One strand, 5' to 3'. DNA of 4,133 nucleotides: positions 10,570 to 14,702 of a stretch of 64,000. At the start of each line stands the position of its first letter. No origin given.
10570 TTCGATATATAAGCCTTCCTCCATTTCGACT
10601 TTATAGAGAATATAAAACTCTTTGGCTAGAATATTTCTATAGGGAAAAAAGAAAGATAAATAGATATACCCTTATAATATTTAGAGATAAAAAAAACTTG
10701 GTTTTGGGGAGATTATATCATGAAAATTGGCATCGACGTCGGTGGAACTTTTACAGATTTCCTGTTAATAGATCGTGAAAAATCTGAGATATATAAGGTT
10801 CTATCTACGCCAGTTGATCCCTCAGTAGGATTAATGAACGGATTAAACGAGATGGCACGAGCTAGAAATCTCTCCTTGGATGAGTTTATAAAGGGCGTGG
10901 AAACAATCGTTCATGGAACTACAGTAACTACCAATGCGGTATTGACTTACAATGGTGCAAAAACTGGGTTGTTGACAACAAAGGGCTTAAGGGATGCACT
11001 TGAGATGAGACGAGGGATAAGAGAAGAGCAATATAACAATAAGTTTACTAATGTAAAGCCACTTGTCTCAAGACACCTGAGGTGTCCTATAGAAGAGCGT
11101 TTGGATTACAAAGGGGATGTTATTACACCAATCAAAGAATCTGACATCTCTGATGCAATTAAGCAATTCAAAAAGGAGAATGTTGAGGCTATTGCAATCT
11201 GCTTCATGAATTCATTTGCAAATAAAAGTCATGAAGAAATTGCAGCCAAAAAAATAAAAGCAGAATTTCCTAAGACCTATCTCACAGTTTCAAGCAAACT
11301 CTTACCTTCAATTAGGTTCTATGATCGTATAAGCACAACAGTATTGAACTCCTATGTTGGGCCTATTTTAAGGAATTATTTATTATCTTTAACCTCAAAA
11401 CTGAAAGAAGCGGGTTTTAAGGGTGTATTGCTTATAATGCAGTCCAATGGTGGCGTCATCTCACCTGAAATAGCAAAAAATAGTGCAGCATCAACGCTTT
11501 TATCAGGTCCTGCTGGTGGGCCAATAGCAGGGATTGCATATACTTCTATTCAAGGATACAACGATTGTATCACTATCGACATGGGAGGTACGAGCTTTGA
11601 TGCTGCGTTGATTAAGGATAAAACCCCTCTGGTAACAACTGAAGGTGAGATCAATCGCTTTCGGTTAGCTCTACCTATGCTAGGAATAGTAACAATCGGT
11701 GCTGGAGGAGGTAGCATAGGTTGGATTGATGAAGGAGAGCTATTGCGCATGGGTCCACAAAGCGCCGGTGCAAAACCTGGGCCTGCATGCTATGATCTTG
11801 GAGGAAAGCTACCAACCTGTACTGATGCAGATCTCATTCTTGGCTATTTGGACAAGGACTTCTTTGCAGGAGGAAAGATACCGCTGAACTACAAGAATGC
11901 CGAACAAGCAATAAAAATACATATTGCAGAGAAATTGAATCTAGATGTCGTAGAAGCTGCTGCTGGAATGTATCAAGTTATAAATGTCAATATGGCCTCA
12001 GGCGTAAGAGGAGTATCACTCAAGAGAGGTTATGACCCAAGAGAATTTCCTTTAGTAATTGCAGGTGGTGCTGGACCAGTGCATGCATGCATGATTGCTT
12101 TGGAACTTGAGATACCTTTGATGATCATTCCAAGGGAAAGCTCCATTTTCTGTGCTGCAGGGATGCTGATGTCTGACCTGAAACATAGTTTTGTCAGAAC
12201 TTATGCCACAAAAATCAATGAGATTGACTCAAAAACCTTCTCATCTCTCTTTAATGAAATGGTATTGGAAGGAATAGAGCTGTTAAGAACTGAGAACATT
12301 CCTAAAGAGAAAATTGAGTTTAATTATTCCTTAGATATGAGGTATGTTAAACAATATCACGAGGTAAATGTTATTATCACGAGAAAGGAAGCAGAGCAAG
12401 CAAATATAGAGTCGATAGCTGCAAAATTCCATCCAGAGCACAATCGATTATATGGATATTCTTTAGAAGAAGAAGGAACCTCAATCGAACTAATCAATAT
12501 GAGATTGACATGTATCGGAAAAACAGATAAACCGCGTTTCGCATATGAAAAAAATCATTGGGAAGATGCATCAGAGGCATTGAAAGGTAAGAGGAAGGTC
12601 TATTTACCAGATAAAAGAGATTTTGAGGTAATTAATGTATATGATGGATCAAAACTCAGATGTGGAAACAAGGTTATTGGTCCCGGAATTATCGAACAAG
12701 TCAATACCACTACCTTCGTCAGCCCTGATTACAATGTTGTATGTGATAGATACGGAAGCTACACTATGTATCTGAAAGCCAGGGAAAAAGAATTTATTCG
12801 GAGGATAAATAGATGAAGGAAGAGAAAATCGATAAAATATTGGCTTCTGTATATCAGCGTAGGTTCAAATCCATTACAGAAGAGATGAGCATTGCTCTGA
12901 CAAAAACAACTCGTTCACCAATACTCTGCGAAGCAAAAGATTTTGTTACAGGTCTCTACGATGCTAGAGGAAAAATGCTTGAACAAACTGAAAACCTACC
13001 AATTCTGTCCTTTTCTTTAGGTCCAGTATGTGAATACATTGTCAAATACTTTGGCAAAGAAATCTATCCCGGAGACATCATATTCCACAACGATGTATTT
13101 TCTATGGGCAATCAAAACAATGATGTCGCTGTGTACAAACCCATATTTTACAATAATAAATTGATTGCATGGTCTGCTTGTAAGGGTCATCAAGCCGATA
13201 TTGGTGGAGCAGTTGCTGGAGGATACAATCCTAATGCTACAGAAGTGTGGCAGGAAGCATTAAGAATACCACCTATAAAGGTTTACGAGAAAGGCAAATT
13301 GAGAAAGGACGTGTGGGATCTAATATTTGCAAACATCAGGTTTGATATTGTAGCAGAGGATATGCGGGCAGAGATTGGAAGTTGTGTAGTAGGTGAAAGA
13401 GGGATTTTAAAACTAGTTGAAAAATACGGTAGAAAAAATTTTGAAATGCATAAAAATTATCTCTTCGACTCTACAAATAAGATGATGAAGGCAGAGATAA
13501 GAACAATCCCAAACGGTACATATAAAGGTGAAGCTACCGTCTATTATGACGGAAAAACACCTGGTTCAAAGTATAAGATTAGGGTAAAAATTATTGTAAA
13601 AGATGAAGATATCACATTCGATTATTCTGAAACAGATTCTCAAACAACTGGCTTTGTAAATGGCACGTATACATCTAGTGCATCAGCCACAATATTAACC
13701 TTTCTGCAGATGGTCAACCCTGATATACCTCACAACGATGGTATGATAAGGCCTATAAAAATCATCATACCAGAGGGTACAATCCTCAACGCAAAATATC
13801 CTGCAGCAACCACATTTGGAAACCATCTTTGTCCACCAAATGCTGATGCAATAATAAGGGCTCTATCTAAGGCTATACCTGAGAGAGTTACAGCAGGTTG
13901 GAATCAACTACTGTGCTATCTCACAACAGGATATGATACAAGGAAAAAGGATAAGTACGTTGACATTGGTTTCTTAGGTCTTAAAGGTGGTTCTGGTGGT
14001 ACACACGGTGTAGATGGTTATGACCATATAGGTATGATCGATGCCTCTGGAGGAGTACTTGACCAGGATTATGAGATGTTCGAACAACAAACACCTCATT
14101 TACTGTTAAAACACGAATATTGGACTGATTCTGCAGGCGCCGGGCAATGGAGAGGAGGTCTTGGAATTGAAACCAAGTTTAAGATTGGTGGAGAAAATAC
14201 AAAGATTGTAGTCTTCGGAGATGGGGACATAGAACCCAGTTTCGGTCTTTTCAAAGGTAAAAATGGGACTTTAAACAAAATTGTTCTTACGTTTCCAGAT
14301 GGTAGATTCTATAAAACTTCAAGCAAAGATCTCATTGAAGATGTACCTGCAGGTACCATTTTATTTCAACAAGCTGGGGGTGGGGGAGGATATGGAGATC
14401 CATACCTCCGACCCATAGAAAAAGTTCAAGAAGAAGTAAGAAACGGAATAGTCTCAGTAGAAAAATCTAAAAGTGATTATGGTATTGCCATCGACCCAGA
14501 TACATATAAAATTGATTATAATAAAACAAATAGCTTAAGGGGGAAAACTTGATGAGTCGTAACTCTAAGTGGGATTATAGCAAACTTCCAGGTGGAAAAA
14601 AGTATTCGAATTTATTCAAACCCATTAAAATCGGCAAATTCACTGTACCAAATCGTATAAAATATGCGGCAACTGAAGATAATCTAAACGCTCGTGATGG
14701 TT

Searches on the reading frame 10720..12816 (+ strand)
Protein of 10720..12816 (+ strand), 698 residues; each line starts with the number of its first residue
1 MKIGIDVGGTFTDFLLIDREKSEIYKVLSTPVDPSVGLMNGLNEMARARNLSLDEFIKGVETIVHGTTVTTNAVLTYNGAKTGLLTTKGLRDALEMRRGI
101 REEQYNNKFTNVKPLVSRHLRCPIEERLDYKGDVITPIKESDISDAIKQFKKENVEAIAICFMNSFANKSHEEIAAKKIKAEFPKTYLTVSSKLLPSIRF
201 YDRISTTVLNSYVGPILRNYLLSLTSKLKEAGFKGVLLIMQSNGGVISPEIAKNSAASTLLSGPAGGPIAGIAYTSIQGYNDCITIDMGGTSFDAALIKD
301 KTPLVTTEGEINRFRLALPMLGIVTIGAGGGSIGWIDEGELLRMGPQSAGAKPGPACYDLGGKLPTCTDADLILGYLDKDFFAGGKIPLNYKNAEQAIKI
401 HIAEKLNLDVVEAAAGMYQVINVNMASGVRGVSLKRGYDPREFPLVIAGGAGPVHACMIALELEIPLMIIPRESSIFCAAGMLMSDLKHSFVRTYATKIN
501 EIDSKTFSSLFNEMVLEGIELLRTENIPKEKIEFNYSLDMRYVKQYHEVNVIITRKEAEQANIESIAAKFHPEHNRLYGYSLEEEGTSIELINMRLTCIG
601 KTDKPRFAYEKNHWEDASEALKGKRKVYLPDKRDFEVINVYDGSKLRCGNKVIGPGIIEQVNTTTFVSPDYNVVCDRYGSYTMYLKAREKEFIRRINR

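Call 16: search_protein_families(library=pfam, proteins=[window:10720-12816:+], max_evalue=0.0001)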
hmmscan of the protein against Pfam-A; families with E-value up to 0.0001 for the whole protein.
window:10720-12816:+ (698 aa): 3 families
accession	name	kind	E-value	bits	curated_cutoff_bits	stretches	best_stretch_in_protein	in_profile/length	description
PF01968.24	Hydantoinase_A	-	3.2e-92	309.3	22.9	1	203-489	1-289/291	Hydantoinase/oxoprolinase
PF05378.19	Hydant_A_N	-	1.5e-48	165.3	25.2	1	2-182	1-175/176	Hydantoinase/oxoprolinase N-terminal region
PF19278.4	Hydant_A_C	-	1.2e-20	74.2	21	1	504-678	11-185/193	Hydantoinase/oxoprolinase C-terminal domain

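Call 74: search_protein_families(library=ncbifam, proteins=[window:10720-12816:+], max_evalue=1e-10)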
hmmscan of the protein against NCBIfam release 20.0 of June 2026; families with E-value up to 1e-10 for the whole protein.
window:10720-12816:+ (698 aa): 3 families
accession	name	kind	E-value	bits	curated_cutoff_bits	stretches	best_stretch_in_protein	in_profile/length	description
NF050156.1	CapLactmsAlpCapA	equivalog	1.2e-206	688.2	1000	1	2-684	2-686/689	caprolactamase subunit alpha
NF042975.2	AcphenoCarb_ApcC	equivalog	1.1e-112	377.6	1500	1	3-678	11-704/733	acetophenone carboxylase subunit gamma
NF042960.1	AcphenoCarb_ApcA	equivalog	2.7e-72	244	1250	1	2-683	3-655/658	acetophenone carboxylase subunit alpha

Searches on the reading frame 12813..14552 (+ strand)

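Call 16: search_protein_families(library=pfam, proteins=[window:12813-14552:+], max_evalue=0.0001)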
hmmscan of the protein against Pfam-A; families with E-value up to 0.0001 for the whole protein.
window:12813-14552:+ (579 aa): 1 family
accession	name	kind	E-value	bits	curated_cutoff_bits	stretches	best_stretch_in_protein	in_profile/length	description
PF02538.19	Hydantoinase_B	-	3e-141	471.9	26.8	1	7-530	1-519/519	Hydantoinase B/oxoprolinase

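Call 74: search_protein_families(library=ncbifam, proteins=[window:12813-14552:+], max_evalue=1e-10)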
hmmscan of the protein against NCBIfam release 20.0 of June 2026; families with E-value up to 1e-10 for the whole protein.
window:12813-14552:+ (579 aa): 2 families
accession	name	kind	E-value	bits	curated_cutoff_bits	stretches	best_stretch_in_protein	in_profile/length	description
NF050157.1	CapLactmsBetCapB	equivalog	4.1e-120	401.7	1000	1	6-575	1-574/577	caprolactamase subunit beta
NF042976.1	AcphenoCarb_ApcD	equivalog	3.5e-32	111.5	1500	1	15-452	39-483/685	acetophenone carboxylase subunit delta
